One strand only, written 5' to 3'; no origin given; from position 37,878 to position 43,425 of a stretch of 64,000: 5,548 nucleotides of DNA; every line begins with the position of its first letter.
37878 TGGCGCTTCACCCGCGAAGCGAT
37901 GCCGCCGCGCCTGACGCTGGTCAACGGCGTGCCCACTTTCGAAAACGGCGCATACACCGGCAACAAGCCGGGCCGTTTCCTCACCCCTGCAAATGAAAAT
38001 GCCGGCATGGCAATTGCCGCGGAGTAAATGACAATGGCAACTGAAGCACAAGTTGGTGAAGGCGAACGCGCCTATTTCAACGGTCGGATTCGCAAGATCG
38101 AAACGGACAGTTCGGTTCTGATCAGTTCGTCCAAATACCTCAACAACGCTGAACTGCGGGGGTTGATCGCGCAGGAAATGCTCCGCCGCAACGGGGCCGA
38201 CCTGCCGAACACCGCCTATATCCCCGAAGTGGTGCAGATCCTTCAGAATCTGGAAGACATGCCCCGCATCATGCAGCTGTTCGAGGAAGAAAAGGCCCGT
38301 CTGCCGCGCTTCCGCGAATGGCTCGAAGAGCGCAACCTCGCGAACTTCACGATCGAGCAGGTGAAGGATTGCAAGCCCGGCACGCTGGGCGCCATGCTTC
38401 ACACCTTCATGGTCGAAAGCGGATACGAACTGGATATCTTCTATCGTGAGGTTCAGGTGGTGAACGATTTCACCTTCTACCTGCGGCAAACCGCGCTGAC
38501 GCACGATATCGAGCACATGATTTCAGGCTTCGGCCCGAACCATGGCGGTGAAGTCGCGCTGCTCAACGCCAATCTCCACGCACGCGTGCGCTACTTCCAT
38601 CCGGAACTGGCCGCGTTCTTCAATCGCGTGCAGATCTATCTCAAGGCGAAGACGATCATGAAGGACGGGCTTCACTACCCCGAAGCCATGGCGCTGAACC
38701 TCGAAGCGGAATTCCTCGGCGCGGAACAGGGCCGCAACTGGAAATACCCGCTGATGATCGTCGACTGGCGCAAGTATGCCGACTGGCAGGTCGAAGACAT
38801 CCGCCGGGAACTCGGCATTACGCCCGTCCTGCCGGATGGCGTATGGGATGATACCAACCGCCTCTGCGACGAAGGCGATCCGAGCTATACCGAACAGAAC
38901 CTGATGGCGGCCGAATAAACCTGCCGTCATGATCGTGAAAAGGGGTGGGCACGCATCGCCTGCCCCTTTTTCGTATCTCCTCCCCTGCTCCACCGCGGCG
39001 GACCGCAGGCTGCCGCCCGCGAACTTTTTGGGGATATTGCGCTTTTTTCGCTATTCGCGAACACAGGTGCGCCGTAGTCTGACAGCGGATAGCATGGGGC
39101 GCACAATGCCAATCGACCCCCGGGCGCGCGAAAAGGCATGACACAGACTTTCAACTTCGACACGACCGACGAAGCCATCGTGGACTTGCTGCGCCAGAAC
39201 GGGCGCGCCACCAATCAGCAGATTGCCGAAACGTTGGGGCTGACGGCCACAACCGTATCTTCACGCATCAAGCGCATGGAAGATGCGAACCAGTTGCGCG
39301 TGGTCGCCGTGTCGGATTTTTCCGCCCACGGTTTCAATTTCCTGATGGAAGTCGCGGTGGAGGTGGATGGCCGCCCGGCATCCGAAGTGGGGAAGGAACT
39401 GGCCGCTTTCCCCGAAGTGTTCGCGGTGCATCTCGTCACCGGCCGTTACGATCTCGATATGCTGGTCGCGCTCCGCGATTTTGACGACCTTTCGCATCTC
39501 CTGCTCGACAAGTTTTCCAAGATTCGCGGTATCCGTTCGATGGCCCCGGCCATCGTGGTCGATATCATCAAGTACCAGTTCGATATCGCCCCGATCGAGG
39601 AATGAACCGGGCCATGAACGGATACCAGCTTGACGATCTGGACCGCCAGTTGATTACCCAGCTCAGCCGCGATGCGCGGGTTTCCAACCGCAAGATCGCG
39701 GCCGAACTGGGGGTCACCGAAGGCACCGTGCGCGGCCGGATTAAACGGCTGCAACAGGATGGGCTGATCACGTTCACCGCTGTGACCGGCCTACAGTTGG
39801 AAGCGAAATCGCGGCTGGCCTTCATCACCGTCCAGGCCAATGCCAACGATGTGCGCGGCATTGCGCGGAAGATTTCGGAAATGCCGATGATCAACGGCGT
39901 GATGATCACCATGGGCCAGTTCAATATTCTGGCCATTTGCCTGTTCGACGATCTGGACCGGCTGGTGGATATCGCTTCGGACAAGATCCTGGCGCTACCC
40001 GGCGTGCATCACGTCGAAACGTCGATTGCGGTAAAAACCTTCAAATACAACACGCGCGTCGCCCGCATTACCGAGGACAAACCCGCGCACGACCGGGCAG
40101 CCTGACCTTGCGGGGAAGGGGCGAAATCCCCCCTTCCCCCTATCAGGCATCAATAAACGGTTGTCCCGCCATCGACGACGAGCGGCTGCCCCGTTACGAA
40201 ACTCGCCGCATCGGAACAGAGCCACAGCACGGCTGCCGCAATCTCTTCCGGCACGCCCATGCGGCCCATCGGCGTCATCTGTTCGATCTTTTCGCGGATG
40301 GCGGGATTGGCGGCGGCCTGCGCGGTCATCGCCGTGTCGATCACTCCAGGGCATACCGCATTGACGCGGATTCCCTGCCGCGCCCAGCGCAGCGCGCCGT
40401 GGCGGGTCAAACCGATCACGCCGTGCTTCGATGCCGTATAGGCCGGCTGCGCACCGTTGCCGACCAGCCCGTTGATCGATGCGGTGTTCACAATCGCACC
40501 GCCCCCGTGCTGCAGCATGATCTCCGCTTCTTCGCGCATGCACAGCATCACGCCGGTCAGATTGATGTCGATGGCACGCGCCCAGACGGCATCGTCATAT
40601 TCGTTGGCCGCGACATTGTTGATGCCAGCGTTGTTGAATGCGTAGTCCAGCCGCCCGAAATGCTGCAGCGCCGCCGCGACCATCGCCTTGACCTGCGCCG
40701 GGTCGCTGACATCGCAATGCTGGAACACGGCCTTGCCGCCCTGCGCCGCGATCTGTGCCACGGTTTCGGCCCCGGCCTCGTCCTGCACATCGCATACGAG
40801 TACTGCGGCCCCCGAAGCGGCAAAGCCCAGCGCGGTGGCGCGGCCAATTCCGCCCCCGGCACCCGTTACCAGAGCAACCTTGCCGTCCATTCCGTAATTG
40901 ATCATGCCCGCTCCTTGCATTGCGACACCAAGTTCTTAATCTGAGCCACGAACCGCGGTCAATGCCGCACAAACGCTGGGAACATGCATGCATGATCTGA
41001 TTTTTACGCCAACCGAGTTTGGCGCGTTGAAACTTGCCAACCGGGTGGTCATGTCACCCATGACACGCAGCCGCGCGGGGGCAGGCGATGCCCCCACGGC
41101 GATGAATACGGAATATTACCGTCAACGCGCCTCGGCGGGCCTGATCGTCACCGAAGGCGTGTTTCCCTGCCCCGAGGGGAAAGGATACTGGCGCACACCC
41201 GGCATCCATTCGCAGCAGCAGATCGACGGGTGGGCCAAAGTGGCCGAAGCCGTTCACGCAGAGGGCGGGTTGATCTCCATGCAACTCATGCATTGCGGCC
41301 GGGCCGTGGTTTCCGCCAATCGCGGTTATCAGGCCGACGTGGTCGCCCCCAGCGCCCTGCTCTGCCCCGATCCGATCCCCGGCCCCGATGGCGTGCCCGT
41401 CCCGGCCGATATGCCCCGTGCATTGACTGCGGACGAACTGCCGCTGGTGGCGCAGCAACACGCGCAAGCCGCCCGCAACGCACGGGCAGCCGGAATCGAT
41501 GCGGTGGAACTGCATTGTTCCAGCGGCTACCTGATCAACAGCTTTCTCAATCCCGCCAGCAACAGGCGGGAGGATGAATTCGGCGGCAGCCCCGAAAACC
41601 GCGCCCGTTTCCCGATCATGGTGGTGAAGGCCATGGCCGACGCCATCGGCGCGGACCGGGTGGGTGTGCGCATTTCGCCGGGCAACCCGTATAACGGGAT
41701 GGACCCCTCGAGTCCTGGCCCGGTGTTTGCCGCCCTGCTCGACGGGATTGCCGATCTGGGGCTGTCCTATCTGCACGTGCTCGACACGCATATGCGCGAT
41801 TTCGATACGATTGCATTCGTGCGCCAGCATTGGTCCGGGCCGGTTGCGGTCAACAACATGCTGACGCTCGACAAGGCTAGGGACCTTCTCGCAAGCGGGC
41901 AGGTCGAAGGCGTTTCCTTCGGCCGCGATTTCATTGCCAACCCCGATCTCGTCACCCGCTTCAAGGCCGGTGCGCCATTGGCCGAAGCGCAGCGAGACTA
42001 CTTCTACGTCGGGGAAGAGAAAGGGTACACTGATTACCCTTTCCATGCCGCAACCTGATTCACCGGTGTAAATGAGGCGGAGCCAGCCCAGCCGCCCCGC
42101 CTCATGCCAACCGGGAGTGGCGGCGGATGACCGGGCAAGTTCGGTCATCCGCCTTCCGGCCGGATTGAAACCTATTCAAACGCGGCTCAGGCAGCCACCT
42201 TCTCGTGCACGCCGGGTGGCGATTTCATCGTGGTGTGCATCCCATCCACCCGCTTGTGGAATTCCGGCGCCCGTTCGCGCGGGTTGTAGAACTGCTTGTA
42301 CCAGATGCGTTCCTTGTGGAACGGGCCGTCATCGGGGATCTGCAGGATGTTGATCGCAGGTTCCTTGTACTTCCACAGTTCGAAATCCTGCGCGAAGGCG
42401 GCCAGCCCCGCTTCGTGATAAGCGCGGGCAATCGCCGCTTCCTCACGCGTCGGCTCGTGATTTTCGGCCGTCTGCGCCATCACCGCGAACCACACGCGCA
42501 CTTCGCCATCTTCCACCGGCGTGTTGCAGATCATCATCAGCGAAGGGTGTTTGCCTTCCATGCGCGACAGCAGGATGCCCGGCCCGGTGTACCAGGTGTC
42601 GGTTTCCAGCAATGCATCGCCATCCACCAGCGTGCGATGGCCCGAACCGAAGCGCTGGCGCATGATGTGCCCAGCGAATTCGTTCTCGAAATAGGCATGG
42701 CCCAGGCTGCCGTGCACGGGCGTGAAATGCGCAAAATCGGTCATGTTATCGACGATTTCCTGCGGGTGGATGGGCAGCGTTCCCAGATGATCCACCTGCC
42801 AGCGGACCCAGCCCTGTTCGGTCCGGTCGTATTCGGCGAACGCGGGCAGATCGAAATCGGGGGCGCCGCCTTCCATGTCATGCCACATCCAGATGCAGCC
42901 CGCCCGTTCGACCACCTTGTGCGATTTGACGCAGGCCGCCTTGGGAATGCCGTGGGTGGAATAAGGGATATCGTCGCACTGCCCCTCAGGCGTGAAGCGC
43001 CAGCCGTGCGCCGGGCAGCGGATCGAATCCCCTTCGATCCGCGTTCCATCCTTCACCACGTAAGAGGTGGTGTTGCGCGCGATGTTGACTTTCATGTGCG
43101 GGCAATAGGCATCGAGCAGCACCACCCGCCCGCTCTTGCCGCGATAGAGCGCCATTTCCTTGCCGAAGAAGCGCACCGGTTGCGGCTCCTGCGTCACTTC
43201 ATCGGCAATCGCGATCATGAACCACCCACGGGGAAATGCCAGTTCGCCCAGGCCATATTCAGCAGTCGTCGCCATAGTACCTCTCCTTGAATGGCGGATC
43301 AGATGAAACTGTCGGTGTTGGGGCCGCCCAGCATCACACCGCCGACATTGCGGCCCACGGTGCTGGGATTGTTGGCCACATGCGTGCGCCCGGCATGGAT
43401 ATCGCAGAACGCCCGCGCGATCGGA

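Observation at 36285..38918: Translationally coupled amidohydrolase + Coq4-family pair (copy 1 of 2) with no ubiquinone context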

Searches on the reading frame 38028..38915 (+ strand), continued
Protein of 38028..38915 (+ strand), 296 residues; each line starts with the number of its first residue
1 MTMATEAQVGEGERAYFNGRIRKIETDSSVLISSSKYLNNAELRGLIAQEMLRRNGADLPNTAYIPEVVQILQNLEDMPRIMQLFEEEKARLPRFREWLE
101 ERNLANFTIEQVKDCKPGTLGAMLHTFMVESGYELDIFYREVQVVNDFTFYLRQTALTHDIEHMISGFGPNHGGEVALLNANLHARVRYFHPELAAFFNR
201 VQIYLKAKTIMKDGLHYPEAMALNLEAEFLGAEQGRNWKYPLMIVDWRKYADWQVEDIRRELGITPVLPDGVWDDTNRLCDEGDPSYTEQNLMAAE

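Call 112: get_annotated_region(hit=H6, flank=7000)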
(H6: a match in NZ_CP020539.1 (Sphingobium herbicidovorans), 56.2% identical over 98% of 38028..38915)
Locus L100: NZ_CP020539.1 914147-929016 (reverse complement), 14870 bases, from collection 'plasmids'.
description: Sphingobium herbicidovorans strain MH plasmid pMSHV, complete sequence
organism: Sphingobium herbicidovorans (NCBI taxid 76947)
taxonomy: Bacteria; Pseudomonadota; Alphaproteobacteria; Sphingomonadales; Sphingomonadaceae; Sphingobium; Sphingobium herbicidovorans
host: -; source: cell culture,soil; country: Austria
typing (MOB-suite, as given by PLSDB): conjugative; replicon rep_cluster_545; relaxase MOBP; mating-pair formation MPF_T
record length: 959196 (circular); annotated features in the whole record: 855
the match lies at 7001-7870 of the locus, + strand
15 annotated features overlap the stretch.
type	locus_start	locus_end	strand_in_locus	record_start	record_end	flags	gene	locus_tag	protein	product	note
CDS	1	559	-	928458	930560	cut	-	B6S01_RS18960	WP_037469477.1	malate synthase G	GO:0006097 - glyoxylate cycle [Evidence IEA]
CDS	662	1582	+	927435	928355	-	-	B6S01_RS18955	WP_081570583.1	LysR family transcriptional regulator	-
CDS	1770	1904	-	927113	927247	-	-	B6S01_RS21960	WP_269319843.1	hypothetical protein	-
CDS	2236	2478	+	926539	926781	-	-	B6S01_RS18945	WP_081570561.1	hypothetical protein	-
CDS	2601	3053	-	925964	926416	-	-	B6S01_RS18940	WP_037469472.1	MaoC family dehydratase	-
CDS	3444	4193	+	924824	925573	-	-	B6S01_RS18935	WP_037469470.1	helix-turn-helix transcriptional regulator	-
CDS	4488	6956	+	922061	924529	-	-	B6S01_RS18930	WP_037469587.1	TonB-dependent receptor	-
CDS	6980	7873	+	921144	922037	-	-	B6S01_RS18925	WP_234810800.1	hypothetical protein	-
CDS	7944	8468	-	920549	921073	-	-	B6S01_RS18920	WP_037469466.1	VOC family protein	-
CDS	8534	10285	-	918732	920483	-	-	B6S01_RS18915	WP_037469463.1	amidohydrolase family protein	-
CDS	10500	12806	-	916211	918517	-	-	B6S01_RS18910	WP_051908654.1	PAS domain S-box protein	-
CDS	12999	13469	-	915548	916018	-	-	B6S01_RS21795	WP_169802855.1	hypothetical protein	-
CDS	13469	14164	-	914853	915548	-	-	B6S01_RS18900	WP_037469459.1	TetR/AcrR family transcriptional regulator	GO:0006355 - regulation of DNA-templated transcription [Evidence IEA]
CDS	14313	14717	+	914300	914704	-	-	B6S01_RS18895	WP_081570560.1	VOC family protein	-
CDS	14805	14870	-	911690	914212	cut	-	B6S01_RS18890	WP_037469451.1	TonB-dependent receptor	-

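Call 113: get_annotated_region(hit=H17, flank=6000)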
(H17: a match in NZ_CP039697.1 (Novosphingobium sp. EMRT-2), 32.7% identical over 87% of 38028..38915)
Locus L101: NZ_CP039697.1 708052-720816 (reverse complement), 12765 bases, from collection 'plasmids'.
description: Novosphingobium sp. EMRT-2 plasmid pABRDHK22, complete sequence
organism: Novosphingobium sp. EMRT-2 (NCBI taxid 2571749)
taxonomy: Bacteria; Pseudomonadota; Alphaproteobacteria; Sphingomonadales; Sphingomonadaceae; Novosphingobium; Novosphingobium sp. EMRT-2
host: -; source: cell,freshwater; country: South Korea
typing (MOB-suite, as given by PLSDB): non-mobilizable
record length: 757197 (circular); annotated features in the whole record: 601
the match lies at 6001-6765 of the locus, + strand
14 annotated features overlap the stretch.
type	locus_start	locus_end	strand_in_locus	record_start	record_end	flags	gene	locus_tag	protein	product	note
CDS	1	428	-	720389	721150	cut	-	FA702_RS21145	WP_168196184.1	SDR family NAD(P)-dependent oxidoreductase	-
CDS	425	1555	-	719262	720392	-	-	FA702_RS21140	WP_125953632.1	LLM class flavin-dependent oxidoreductase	-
CDS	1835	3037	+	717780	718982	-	-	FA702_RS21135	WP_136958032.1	acetyl-CoA C-acyltransferase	GO:0006631 - fatty acid metabolic process [Evidence IEA]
CDS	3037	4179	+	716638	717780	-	ribB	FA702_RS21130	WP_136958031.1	3,4-dihydroxy-2-butanone-4-phosphate synthase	-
CDS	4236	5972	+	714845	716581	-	-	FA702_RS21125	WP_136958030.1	amidohydrolase family protein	-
CDS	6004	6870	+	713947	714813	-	-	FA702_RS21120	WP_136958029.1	Coq4 family protein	GO:0006744 - ubiquinone biosynthetic process [Evidence IEA]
CDS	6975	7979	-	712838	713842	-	-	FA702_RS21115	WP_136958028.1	Rieske 2Fe-2S domain-containing protein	-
CDS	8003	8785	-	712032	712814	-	-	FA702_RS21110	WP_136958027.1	SDR family oxidoreductase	-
CDS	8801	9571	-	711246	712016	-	-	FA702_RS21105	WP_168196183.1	SDR family oxidoreductase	-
CDS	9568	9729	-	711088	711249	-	-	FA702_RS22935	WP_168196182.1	hypothetical protein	-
CDS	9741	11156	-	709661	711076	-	-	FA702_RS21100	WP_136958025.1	AMP-binding protein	-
CDS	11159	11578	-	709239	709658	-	-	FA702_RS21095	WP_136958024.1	OB-fold domain-containing protein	-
CDS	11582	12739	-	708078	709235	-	-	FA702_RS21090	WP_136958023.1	acetyl-CoA acetyltransferase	-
CDS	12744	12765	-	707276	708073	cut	-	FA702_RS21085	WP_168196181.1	enoyl-CoA hydratase/isomerase family protein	-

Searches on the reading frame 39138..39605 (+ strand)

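Call 14: search_protein_families(library=pfam, proteins=[window:39138-39605:+], max_evalue=0.001)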
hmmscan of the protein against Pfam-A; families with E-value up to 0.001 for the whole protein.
window:39138-39605:+ (155 aa): 10 families
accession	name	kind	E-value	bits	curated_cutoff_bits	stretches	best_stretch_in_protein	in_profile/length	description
PF13404.12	HTH_AsnC-type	-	6.1e-14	52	27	1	8-48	2-42/42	AsnC-type helix-turn-helix domain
PF13412.12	HTH_24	-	7.1e-14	51.6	21.9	1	8-51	2-45/48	Winged helix-turn-helix DNA-binding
PF01037.27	AsnC_trans_reg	-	8.1e-14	51.7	25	1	72-141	1-71/73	Lrp/AsnC ligand binding domain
PF24034.1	DUF7343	-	1.3e-06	28.6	27.6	1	9-55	3-50/62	Domain of unknown function (DUF7343)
PF01047.28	MarR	-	2.9e-06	27.5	24.6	1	14-51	8-45/59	MarR family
PF08279.18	HTH_11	-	0.00016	21.9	25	1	13-58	4-49/55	HTH domain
PF12802.13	MarR_2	-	0.00025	21.6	27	1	18-51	14-48/61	MarR family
PF12840.13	HTH_20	-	0.00042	20.7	27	1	13-51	8-46/51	Helix-turn-helix domain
PF08281.18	Sigma70_r4_2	-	0.00058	19.9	25.7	0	23-46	26-49/54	Sigma-70, region 4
PF22482.2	AsnC_trans_reg_3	-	0.00079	19.9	24.4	0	82-145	25-87/95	PF0864 C-terminal dimeric alpha+beta barrel domain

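Call 101: search_protein_families(library=ncbifam, proteins=[window:39138-39605:+], max_evalue=0.00001)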
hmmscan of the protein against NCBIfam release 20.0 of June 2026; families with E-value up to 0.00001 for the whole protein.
window:39138-39605:+ (155 aa): 7 families
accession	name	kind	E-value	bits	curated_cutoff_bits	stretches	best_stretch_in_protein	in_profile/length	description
NF040947.1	trans_reg_LysM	equivalog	7.2e-15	55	180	1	8-141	2-133/136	HTH-type transcriptional regulator LysM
NF040820.1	trans_reg_LrpA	equivalog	1e-13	51.4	250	1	7-145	2-141/141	HTH-type transcriptional regulator LrpA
NF041396.1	TranRegLrp_Halo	equivalog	2.1e-13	50.4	190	1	7-142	3-138/149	HTH-type transcriptional regulator Lrp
NF053758.1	ChrTpTrnRegChrS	equivalog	8.6e-12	45.1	250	1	4-144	9-150/158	chromate efflux transcriptional regulator ChrS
NF008384.0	PRK11179.1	equivalog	3.5e-11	43.2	227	1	2-140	2-142/153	transcriptional regulator AsnC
NF008370.0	PRK11169.1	equivalog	1.6e-07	31.1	233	1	6-145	11-154/164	leucine-responsive transcriptional regulator Lrp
NF041395.1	TranRegLrpA1_Halo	equivalog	4.8e-07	29.9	250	1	7-143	3-140/142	HTH-type transcriptional regulator LrpA1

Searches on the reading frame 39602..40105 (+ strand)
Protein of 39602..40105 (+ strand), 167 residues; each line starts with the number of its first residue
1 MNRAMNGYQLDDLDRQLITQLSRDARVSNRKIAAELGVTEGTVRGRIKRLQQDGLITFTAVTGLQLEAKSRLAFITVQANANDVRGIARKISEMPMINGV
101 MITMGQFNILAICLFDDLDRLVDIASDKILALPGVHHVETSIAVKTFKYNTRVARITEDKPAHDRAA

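Call 14: search_protein_families(library=pfam, proteins=[window:39602-40105:+], max_evalue=0.001)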
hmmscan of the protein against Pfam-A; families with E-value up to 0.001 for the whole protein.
window:39602-40105:+ (167 aa): 14 families
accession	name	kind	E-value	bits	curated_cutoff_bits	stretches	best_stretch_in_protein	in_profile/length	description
PF13404.12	HTH_AsnC-type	-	8.4e-14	51.6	27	1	10-51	1-42/42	AsnC-type helix-turn-helix domain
PF13412.12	HTH_24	-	2.6e-13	49.7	21.9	1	10-57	1-48/48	Winged helix-turn-helix DNA-binding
PF01037.27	AsnC_trans_reg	-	1.3e-11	44.7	25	1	75-146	3-73/73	Lrp/AsnC ligand binding domain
PF22482.2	AsnC_trans_reg_3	-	1.8e-08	34.8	24.4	1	84-151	24-90/95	PF0864 C-terminal dimeric alpha+beta barrel domain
PF13384.12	HTH_23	-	5.5e-06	26.5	24.6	1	12-55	4-46/50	Homeodomain-like domain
PF08279.18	HTH_11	-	8.3e-06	26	25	1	15-61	3-49/55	HTH domain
PF01047.28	MarR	-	3.7e-05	24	24.6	1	20-59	11-50/59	MarR family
PF00392.27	GntR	-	0.0002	21.4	27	1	15-57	11-55/64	Bacterial regulatory proteins, gntR family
PF21715.3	CggR_N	-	0.00026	21.1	30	1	25-68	16-58/71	CggR N-terminal DNA binding domain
PF18024.7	HTH_50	-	0.00051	20.1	27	1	10-49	8-46/50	Helix-turn-helix domain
PF13518.12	HTH_28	-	0.00055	20.4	25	1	26-55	12-41/52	Helix-turn-helix domain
PF22451.2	NirdL-like_HTH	-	0.00061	19.8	27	0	31-56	21-46/47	Siroheme decarboxylase NirDL-like HTH domain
PF08753.17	NikR_C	-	0.00066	20.3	22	0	42-102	14-74/77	NikR C terminal nickel binding domain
PF12802.13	MarR_2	-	0.00073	20.1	27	0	12-59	5-53/61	MarR family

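Call 101: search_protein_families(library=ncbifam, proteins=[window:39602-40105:+], max_evalue=0.00001)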
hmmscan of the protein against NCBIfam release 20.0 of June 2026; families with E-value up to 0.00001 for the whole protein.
window:39602-40105:+ (167 aa): 7 families
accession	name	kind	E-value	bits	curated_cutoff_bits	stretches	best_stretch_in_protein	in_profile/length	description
NF040947.1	trans_reg_LysM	equivalog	7.1e-19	67.9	180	1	10-146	1-135/136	HTH-type transcriptional regulator LysM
NF053758.1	ChrTpTrnRegChrS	equivalog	1e-15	57.8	250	1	6-149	8-152/158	chromate efflux transcriptional regulator ChrS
NF040820.1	trans_reg_LrpA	equivalog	7e-15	55.2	250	1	10-146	2-139/141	HTH-type transcriptional regulator LrpA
NF008384.0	PRK11179.1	equivalog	2e-14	53.7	227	1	6-145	3-144/153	transcriptional regulator AsnC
NF041396.1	TranRegLrp_Halo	equivalog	1.5e-13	50.9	190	1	11-149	4-142/149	HTH-type transcriptional regulator Lrp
NF008370.0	PRK11169.1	equivalog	3e-11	43.3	233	1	6-153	8-159/164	leucine-responsive transcriptional regulator Lrp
NF041395.1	TranRegLrpA1_Halo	equivalog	7.4e-11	42.2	250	1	15-142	8-136/142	HTH-type transcriptional regulator LrpA1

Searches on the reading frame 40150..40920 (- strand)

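Call 14: search_protein_families(library=pfam, proteins=[window:40150-40920:-], max_evalue=0.001)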
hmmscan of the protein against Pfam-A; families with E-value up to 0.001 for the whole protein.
window:40150-40920:- (256 aa): 4 families
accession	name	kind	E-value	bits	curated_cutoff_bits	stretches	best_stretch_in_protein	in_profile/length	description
PF13561.12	adh_short_C2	-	6.4e-73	245.6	27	1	20-254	1-236/236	Enoyl-(Acyl carrier protein) reductase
PF00106.31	adh_short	-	1.2e-60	204.8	26.6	1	14-204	1-192/195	short chain dehydrogenase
PF08659.16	KR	-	6.1e-12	46.2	22.6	1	16-166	3-154/180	KR domain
PF01370.27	Epimerase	-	8.1e-05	22.6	20.9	1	16-125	1-100/240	NAD dependent epimerase/dehydratase family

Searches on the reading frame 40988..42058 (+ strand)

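Call 15: search_protein_families(library=pfam, proteins=[window:40988-42058:+], max_evalue=0.001)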
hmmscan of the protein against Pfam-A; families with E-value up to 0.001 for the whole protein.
window:40988-42058:+ (356 aa): 1 family
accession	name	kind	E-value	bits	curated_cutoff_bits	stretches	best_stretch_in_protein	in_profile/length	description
PF00724.26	Oxidored_FMN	-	5.9e-71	239.9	27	1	5-330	2-340/342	NADH:flavin oxidoreductase / NADH oxidase family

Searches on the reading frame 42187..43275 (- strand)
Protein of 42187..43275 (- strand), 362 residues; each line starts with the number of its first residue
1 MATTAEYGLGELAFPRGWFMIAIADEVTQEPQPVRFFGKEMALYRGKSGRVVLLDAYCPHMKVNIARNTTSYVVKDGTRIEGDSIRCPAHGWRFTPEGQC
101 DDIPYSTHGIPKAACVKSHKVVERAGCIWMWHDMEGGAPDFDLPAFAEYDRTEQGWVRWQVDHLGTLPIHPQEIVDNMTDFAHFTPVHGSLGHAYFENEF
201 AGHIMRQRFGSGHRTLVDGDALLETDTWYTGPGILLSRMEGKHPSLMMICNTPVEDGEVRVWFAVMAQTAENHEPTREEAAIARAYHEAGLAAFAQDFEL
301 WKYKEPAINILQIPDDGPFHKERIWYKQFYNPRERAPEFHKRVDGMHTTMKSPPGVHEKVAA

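Call 15: search_protein_families(library=pfam, proteins=[window:42187-43275:-], max_evalue=0.001)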
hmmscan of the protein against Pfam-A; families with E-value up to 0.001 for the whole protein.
window:42187-43275:- (362 aa): 2 families
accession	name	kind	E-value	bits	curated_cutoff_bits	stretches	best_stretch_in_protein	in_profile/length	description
PF19298.5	KshA_C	-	4.1e-60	203.8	23.3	1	130-330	1-207/207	3-Ketosteroid 9alpha-hydroxylase C-terminal domain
PF00355.32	Rieske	-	2.2e-15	56.7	20.3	1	18-107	2-82/88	Rieske [2Fe-2S] domain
